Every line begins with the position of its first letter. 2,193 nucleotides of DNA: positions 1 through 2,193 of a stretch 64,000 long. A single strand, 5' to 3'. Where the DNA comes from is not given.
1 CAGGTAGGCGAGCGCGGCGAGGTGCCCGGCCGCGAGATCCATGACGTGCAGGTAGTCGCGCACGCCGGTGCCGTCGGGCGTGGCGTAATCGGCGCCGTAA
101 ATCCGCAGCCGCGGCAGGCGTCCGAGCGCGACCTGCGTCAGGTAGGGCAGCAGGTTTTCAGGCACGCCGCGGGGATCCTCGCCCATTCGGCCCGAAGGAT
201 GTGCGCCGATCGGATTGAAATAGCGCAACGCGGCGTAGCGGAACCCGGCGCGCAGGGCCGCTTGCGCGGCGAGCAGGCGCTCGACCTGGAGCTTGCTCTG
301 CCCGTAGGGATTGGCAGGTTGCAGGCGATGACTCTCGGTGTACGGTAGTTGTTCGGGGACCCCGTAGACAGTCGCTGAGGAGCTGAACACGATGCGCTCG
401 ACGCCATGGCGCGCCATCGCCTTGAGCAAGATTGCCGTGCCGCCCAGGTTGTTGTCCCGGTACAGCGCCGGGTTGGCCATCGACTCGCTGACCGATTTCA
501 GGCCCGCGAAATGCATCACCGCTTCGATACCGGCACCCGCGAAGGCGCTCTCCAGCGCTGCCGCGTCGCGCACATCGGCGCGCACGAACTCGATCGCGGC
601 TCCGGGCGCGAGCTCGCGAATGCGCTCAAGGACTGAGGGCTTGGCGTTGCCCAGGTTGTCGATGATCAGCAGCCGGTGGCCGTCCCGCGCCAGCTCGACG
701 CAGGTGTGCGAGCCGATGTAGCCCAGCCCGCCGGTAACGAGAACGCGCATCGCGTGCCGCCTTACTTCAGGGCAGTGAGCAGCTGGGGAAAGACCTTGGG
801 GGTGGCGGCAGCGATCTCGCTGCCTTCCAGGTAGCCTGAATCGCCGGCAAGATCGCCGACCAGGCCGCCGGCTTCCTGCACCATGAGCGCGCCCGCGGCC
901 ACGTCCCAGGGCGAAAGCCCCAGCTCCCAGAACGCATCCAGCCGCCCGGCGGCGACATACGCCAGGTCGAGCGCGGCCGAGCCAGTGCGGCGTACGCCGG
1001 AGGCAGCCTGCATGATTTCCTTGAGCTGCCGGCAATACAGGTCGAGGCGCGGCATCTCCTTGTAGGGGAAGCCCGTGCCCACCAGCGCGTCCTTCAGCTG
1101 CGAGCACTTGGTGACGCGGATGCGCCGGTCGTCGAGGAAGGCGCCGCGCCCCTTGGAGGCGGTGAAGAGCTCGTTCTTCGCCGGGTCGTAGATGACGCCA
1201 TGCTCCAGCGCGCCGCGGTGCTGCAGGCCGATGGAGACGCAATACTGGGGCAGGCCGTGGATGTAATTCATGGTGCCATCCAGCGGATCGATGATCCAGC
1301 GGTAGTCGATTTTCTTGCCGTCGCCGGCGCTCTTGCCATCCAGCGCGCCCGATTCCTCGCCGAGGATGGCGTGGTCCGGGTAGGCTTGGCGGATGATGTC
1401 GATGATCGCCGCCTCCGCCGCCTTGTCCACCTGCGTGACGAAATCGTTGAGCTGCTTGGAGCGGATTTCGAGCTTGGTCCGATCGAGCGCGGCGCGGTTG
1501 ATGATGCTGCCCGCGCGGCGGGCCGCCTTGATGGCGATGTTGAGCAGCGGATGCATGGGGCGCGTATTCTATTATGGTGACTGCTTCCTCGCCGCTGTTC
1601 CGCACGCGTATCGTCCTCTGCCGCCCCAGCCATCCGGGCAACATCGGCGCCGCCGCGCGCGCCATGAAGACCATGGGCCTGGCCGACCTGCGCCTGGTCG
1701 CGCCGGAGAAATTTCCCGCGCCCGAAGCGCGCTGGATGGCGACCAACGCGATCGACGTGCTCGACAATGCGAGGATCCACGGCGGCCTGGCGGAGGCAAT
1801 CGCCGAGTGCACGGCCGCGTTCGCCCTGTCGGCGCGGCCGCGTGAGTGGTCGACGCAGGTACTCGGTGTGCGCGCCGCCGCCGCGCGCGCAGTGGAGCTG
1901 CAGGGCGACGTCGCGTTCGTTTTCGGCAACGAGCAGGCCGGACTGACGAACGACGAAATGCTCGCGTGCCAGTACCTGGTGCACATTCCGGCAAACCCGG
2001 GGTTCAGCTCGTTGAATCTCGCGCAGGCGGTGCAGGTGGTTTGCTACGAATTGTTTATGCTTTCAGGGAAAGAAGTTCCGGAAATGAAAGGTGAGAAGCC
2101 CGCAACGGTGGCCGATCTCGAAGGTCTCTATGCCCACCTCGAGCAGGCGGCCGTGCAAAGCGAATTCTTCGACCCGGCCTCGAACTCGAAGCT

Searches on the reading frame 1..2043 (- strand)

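Call 20: search_protein_families(library=pfam, max_evalue=0.00001, proteins=[window:1-2043:-])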
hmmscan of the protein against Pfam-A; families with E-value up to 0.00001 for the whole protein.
seq(681 aa): 8 families
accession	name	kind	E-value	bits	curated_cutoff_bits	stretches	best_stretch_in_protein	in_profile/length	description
PF01370.27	Epimerase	-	2.7e-50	171.5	20.9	1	434-679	1-226/240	NAD dependent epimerase/dehydratase family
PF16363.11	GDP_Man_Dehyd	-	1.5e-43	150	27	1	435-672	1-237/332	GDP-mannose 4,6 dehydratase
PF01073.25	3Beta_HSD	-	4e-14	52.7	22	1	435-592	1-158/280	3-beta hydroxysteroid dehydrogenase/isomerase family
PF02719.21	Polysacc_synt_2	-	6.4e-14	52.3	20.2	1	434-614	1-174/293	Polysaccharide biosynthesis protein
PF04321.23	RmlD_sub_bind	-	3.4e-12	46.5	27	1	432-596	1-141/287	RmlD substrate binding domain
PF08659.16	KR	-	5.7e-11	43.1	22.6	1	434-570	3-151/180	KR domain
PF13460.12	NAD_binding_10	-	1.1e-09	38.9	27.2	1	438-593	1-133/184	NAD(P)H-binding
PF00106.31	adh_short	-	1.5e-07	31.5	26.6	1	434-569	3-150/195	short chain dehydrogenase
